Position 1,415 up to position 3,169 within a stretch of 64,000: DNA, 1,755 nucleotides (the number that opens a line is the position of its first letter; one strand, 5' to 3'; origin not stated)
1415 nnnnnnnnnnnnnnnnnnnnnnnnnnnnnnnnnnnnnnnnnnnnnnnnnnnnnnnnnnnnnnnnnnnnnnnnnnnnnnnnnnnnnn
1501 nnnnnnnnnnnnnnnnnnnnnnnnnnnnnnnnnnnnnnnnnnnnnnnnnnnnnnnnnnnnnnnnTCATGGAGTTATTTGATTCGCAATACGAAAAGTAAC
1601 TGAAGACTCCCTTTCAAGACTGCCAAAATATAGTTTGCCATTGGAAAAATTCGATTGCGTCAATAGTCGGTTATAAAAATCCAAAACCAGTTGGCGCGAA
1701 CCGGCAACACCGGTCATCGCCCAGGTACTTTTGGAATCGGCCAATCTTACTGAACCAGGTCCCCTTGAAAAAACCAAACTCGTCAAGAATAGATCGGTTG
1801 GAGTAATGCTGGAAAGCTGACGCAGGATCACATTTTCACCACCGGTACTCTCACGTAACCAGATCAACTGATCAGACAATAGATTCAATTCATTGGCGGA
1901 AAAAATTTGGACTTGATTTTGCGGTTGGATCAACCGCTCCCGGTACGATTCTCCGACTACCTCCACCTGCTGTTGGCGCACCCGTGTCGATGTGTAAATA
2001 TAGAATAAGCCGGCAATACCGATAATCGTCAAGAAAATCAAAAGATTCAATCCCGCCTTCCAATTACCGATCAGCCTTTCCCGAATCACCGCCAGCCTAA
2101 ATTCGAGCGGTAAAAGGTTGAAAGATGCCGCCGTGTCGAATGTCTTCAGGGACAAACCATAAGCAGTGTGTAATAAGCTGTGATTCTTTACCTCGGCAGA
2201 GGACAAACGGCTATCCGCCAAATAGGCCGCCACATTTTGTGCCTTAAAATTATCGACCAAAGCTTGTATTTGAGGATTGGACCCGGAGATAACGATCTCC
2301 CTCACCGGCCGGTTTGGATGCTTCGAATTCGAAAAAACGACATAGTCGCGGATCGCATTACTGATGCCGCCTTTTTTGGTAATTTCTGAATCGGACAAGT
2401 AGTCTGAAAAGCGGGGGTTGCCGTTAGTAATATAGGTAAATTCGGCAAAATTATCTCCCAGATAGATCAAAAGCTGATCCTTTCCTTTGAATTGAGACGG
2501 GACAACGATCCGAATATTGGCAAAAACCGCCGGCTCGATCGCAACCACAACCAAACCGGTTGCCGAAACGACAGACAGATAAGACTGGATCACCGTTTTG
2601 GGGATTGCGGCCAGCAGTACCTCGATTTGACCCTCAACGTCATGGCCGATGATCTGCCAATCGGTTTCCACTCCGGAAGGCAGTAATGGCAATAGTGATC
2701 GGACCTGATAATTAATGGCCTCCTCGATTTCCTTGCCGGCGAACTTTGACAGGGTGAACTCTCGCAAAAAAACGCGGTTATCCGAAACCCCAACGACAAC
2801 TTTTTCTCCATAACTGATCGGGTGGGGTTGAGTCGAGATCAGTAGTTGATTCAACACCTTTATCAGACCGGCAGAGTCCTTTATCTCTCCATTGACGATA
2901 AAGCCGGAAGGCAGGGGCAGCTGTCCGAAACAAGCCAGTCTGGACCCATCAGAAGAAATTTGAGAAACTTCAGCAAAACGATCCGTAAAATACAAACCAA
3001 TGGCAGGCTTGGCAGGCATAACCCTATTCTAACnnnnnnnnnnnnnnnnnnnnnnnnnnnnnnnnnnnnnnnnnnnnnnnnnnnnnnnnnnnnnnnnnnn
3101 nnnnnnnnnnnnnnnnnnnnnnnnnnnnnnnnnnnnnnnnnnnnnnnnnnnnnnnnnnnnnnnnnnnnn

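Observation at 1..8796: Two complete, separately organised type IV pilus clusters with duplicated PilB/PilC/PilM-N-O; PilM-PilN fused in cluster 1 only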

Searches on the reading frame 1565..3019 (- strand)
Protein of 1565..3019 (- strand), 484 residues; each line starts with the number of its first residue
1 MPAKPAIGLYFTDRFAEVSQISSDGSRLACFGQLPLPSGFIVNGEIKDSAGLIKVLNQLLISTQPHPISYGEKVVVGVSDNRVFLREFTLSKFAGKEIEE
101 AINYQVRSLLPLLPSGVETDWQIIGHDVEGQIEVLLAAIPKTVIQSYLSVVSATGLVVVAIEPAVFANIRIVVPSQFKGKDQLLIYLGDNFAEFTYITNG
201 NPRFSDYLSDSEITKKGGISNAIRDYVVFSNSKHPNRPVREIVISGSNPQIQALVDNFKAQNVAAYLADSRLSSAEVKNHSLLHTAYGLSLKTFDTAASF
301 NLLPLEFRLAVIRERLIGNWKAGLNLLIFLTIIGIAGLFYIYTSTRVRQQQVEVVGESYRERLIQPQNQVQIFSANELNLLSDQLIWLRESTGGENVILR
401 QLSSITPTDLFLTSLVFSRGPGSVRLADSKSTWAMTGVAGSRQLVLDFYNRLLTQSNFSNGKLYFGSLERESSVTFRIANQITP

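Call 4: search_protein_families(library=pfam, proteins=[window:1565-3019:-], max_evalue=0.01)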
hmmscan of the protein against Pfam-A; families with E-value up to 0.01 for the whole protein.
window:1565-3019:- (484 aa): 2 families
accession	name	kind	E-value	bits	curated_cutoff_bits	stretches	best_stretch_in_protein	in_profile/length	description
PF11104.14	PilM_2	-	5.7e-10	39.1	27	1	16-170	12-164/340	Type IV pilus assembly protein PilM;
PF05137.18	PilN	-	0.0028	18.1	22.8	0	398-463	2-56/78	Fimbrial assembly protein (PilN)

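Call 14: find_homologous_proteins(query=window:1565-3019:-, max_evalue=0.001)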
Query window:1565-3019:- (484 aa): 62 proteins with E <= 0.001 among 8000 candidates.
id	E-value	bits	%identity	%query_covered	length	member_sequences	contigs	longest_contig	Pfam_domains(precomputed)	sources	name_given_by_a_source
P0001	2.5e-257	872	81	99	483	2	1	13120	PF11104.15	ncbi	-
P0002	3.3e-248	842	78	99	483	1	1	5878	PF11104.15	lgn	-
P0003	1.1e-243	827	78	99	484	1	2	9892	PF11104.15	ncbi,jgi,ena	-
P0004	8.2e-238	808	75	99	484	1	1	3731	PF11104.15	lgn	-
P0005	2.8e-232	789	75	99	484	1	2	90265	PF11104.15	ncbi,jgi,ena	-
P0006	3.1e-209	714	66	100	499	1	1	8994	PF11104.15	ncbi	-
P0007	1.3e-208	711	67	100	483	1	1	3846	PF11104.15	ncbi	-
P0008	4.1e-208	710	66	100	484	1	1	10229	PF11104.15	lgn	-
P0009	9.9e-203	692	65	100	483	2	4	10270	PF11104.15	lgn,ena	-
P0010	1.9e-202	691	65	100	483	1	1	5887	PF11104.15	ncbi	-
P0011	2.3e-202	691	65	100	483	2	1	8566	PF11104.15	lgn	-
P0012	8.5e-198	676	64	100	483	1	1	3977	PF11104.15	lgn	-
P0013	2.1e-197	675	65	100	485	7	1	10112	PF11104.15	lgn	-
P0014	8.0e-191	653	63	99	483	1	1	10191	PF11104.15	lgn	-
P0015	1.6e-190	652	62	99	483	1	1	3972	PF11104.15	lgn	-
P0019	4.1e-176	604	59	99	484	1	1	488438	PF11104.15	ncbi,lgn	-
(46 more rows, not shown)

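Call 19: find_related_loci(query=A1, collection=genome_contigs, flank=10000)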
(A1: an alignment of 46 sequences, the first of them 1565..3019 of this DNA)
Query A1 (484 aa) in genome_contigs; peptide patterns used: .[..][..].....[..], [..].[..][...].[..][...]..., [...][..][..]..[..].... (x = any residue, [..] = any of these).
80 stretches matched a pattern; 14 encode a relative of the query (tblastn E <= 1e-3); 13 distinct loci.
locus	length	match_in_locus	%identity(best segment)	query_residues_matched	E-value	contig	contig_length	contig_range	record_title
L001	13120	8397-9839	81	1-481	0e+0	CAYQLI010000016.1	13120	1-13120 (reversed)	MAG TPA_asm: uncultured Pseudomonadales bacterium isolate SRP119689_co1_317 genome assembly, contig: NODE_6912_length_13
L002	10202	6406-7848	65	1-482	0e+0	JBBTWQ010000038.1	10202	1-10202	MAG: Patescibacteria group bacterium isolate H41-bin014_1 H41_bin014_1_000000000038, whole genome shotgun sequence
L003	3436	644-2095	56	1-484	0e+0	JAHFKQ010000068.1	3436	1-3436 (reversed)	MAG: Candidatus Collierbacteria bacterium isolate nzgw413 NODE_45806_length_3437_cov_3.705066, whole genome shotgun sequ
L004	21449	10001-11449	53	1-483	1e-173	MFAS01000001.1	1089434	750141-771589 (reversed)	MAG: Candidatus Collierbacteria bacterium RIFOXYD2_FULL_45_13 RIFOXYD2_FULL_OP11_Collierbacteria_45_13, whole genome sho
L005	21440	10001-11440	53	1-480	1e-169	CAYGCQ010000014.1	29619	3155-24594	MAG TPA_asm: uncultured Pseudomonadales bacterium isolate ERP113451_co1_16 genome assembly, contig: NODE_1755_length_296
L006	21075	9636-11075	52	1-480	6e-169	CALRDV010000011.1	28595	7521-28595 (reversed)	MAG: Patescibacteria group bacterium isolate MsH-01oct19-133 genome assembly, contig: MsH-01oct19-C2881, whole genome sh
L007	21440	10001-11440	52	1-481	6e-166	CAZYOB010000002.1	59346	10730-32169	MAG TPA_asm: uncultured Pseudomonadales bacterium isolate SRP050083_co1_469 genome assembly, contig: NODE_112_length_593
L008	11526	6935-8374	53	1-480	5e-166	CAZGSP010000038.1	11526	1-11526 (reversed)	MAG TPA_asm: uncultured Pseudomonadales bacterium isolate binchicken_co169_192 genome assembly, contig: k99_553427, whol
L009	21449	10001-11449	52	1-483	4e-157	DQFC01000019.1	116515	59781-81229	MAG TPA_asm: Candidatus Collierbacteria bacterium isolate UBA12020 contig_290, whole genome shotgun sequence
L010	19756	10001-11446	50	1-482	7e-157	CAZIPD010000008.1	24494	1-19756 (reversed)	MAG TPA_asm: uncultured Pseudomonadales bacterium isolate SRP062349_co2_3 genome assembly, contig: NODE_1110_length_2449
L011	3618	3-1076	52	123-480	1e-115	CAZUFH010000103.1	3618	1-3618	MAG TPA_asm: uncultured Pseudomonadales bacterium isolate SRP050083_co2_371 genome assembly, contig: NODE_26466_length_3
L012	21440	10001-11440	53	1-480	8e-172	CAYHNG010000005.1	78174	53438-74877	MAG TPA_asm: uncultured Pseudomonadales bacterium isolate ERP119705_co13_615 genome assembly, contig: NODE_364_length_78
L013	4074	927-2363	33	1-478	3e-71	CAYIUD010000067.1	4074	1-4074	MAG TPA_asm: uncultured Pseudomonadales bacterium isolate ERP119705_co5_501 genome assembly, contig: NODE_32278_length_4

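Call 26: search_protein_families(library=ncbifam, proteins=[window:1565-3019:-], max_evalue=0.01)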
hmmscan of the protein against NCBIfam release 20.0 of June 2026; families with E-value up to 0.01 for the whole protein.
window:1565-3019:- (484 aa): 2 families
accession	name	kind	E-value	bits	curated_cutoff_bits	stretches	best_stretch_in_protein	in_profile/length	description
TIGR01175.1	pilM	subfamily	7.2e-11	41.7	133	1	6-172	5-173/348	type IV pilus assembly protein PilM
NF045709.1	Amuc_1101_fam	equivalog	0.0008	18.3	650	1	71-167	69-164/608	Amuc_1101 family PilM-like pilus complex protein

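Call 27: predict_structure(alignment_id=A1)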
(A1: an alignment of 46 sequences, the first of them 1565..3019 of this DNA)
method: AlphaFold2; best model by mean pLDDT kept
length: 484 residues; sequences in the alignment: 46
mean_pLDDT: 85.4   pTM: 0.63
mean pLDDT of the five models: 85.4, 84.9, 84.9, 84.3, 83.7
residues with pLDDT >= 90: 162; 70-90: 296; 50-70: 23; < 50: 3
segments of 3 or more residues with pLDDT < 50: none
pLDDT, mean of each block of 10 residues (from residue 1): 74 90 88 90 88 94 90 88 83 69 82 80 83 88 90 90 91 90 90 90 88 88 92 89 89 91 91 77 88 76 79 78 93 96 95 92 85 87 82 77 83 84 75 86 85 85 71 79 61
secondary structure, 60 per line:
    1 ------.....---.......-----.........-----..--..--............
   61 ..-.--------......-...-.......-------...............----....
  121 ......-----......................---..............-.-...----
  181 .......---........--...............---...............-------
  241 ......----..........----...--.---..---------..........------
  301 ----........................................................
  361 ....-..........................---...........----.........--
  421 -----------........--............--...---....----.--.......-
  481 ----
elements in order: E7-11 E15-21 E27-35 H49-62 E73-78 E84-90 H98-112 E117-126 E132-140 H141-153 E157-163 H164-170 E181-187 E191-198 E201-209 H210-215 H219-233 E241-246 H251-260 E265-267 H285-294 H305-364 H366-391 H395-405 E410-418 E432-439 H442-453 E462-465 E473-479

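Call 31: fold_search(model_id=the predicted structure, library=pdb)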
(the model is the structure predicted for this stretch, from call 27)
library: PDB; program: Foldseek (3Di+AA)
matches with E <= 10: 1340; with E <= 0.001: 216
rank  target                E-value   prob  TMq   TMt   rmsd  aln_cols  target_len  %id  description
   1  5eou_B                3.4e-21  1.00  0.51  0.69   4.5       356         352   18  Pseudomonas aeruginosa PilM:PilN1-12 bound to ATP (released 2016-04-27)
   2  5eq6_B                1.9e-20  1.00  0.46  0.62   6.0       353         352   17  Pseudomonas aeruginosa PilM bound to AMP-PNP (released 2016-04-27)
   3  5eoy_A                7.7e-20  1.00  0.46  0.61   5.9       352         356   18  Pseudomonas aeruginosa SeMet-PilM bound to ADP (released 2016-04-27)
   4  5eox_B                8.7e-20  1.00  0.46  0.61   5.9       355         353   17  Pseudomonas aeruginosa PilM bound to ADP (released 2016-04-27)
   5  5eox_A                2.0e-19  1.00  0.42  0.56   7.7       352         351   18  Pseudomonas aeruginosa PilM bound to ADP (released 2016-04-27)
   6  5eq6_A                2.1e-19  1.00  0.44  0.58   7.4       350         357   18  Pseudomonas aeruginosa PilM bound to AMP-PNP (released 2016-04-27)
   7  5eou_A                2.5e-19  1.00  0.48  0.67   6.5       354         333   18  Pseudomonas aeruginosa PilM:PilN1-12 bound to ATP (released 2016-04-27)
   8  5eoy_B                3.0e-19  1.00  0.47  0.61   6.0       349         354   17  Pseudomonas aeruginosa SeMet-PilM bound to ADP (released 2016-04-27)
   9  2ych_A                1.4e-17  1.00  0.47  0.65   5.3       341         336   18  PilM-PilN type IV pilus biogenesis complex (released 2011-05-11)
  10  3jc8_Ma               2.0e-17  1.00  0.48  0.63   5.5       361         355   20  Architectural model of the type IVa pilus machine in a piliated state (released 2016-03-16)
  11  7q6f_A                6.0e-14  1.00  0.47  0.58   5.6       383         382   10  Vibrio maritimus FtsA 1-396 ATP, double filament (released 2022-09-21)
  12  7q6i_D                9.6e-14  1.00  0.46  0.59   6.0       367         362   12  Vibrio maritimus FtsA 1-396 ATP and FtsN 1-29, bent tetramers in double filament arrangement (released 2022-09-21)
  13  7q6i_B                4.0e-13  1.00  0.45  0.56   6.2       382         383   11  Vibrio maritimus FtsA 1-396 ATP and FtsN 1-29, bent tetramers in double filament arrangement (released 2022-09-21)
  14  3wqu_D                1.1e-12  1.00  0.43  0.55   7.1       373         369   10  Staphylococcus aureus FtsA complexed with ATP (released 2014-10-08)
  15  1e4f                  1.7e-12  1.00  0.43  0.53   7.7       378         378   12  FtsA (apo form) from Thermotoga maritima (released 2000-10-18)
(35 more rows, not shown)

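Call 34: find_encoding_contigs(protein=P0019, flank=10000, max_places=2)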
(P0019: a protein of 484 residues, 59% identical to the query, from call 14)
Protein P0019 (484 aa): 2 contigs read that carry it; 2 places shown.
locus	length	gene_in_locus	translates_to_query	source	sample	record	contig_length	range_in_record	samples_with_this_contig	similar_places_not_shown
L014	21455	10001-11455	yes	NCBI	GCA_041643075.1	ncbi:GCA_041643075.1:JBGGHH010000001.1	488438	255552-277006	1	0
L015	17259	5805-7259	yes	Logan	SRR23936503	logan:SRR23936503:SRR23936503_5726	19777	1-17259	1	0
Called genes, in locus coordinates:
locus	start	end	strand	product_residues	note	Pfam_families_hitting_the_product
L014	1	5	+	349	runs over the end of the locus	PF01738:DLH (faint), PF02129:Peptidase_S15, PF00561:Abhydrolase_1 (weak), PF12146:Hydrolase_4, PF00326:Peptidase_S9, PF08840:BAAT_C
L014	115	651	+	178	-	-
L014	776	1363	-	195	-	-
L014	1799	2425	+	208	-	-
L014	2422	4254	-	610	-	PF00009:GTP_EFTU, PF01926:MMR_HSR1 (weak), PF22042:EF-G_D2, PF03144:GTP_EFTU_D2, PF00679:EFG_C, PF21018:BipA_C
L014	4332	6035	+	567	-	PF05157:MshEN, PF00437:T2SSE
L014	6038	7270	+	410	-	PF00482:T2SSF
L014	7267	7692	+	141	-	-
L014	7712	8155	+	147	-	-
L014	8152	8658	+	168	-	-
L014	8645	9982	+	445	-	-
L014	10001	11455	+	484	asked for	PF11104:PilM_2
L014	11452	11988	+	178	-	-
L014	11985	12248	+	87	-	-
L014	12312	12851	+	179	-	PF07963:N_methyl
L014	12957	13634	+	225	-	PF00072:Response_reg, PF00486:Trans_reg_C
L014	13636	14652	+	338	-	PF00512:HisKA, PF02518:HATPase_c, PF14501:HATPase_c_5 (weak), PF13589:HATPase_c_3 (weak)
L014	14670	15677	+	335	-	PF25954:Beta-barrel_RND_2, PF25990:Beta-barrel_YknX, PF25967:RND-MFP_C, PF25989:YknX_C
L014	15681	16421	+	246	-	PF00005:ABC_tran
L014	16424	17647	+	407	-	PF12704:MacB_PCD, PF02687:FtsX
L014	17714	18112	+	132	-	-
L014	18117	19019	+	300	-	PF14378:PAP2_3, PF01569:PAP2 (weak)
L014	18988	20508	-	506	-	PF03116:NQR2_RnfD_RnfE (weak), PF00175:NAD_binding_1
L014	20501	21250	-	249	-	PF02424:ApbE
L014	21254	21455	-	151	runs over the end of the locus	PF04205:FMN_bind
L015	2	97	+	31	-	?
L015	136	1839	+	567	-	PF05157:MshEN, PF00437:T2SSE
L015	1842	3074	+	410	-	PF00482:T2SSF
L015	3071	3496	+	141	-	-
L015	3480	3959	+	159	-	PF07963:N_methyl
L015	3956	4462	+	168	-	-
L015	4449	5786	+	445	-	-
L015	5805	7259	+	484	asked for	PF11104:PilM_2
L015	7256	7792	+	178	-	-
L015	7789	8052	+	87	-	-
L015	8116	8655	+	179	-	PF07963:N_methyl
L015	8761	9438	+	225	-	PF00072:Response_reg, PF00486:Trans_reg_C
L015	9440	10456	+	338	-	PF00512:HisKA, PF02518:HATPase_c, PF14501:HATPase_c_5 (weak), PF13589:HATPase_c_3 (weak)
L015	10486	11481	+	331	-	PF25954:Beta-barrel_RND_2, PF25990:Beta-barrel_YknX, PF25967:RND-MFP_C, PF25989:YknX_C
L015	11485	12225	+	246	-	PF00005:ABC_tran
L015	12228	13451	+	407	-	PF12704:MacB_PCD, PF02687:FtsX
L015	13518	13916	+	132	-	-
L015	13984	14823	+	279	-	PF14378:PAP2_3, PF01569:PAP2 (weak)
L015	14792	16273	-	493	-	PF03116:NQR2_RnfD_RnfE (weak), PF00175:NAD_binding_1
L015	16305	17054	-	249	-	PF02424:ApbE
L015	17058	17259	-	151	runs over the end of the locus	PF04205:FMN_bind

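Call 40: search_protein_families(library=pfam, proteins=[window:1565-3019:-], max_evalue=10)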
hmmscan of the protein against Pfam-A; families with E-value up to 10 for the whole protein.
window:1565-3019:- (484 aa): 2 families
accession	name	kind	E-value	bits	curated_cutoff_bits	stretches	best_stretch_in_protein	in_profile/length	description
PF11104.14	PilM_2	-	5.7e-10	39.1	27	1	16-170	12-164/340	Type IV pilus assembly protein PilM;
PF05137.18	PilN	-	0.0028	18.1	22.8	1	398-463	2-56/78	Fimbrial assembly protein (PilN)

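Call 41: search_protein_representatives(alignment_id=A1)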
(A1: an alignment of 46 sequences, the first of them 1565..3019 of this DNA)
Query: 46 sequences, 484 profile positions. Proteins with E-value up to 0.001 (for the whole library): 9732; up to 1e-10: 2510; up to 1e-30: 34. The best 150 are listed.
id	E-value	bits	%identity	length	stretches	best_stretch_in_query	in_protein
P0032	2.2e-225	765.3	-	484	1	1-483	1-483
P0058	2.1e-198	676.3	-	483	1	1-481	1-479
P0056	5.6e-198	674.9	-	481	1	1-482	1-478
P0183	3.1e-136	471.3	-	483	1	1-481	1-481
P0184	6.5e-109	381.2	-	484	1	3-479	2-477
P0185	6.2e-106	371.4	-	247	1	1-248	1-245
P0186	1.4e-98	347.1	-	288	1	197-482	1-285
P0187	2.2e-66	241.0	-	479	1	1-480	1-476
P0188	7.5e-61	222.7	-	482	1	1-481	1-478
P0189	2.2e-57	211.3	-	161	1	324-483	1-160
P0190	5.5e-57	210.0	-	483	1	1-480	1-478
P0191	6.5e-55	203.1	-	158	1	327-483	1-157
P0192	1.5e-45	172.3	-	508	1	3-478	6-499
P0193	1.8e-41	158.8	-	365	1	1-339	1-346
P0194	2.1e-41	158.6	-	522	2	4-209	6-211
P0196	1.6e-38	149.1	-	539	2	4-205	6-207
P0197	2.0e-38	148.8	-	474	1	8-479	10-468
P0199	3.0e-38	148.2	-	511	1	3-481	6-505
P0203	3.7e-37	144.6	-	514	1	2-481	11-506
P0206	6.2e-34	134.0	-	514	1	3-479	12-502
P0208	1.0e-32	130.0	-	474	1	4-477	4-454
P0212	5.3e-31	124.3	-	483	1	7-480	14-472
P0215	1.3e-30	123.0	-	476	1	7-479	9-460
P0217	1.6e-30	122.7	-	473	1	1-478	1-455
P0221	6.9e-30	120.6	-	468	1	1-478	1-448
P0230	1.7e-28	116.0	-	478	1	6-479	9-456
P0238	9.5e-28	113.5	-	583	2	7-208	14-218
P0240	1.2e-27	113.3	-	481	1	9-478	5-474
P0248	3.2e-27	111.8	-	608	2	6-200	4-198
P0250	3.6e-27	111.6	-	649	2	4-204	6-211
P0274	2.0e-25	105.9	-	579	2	4-195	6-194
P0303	4.0e-24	101.6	-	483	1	6-478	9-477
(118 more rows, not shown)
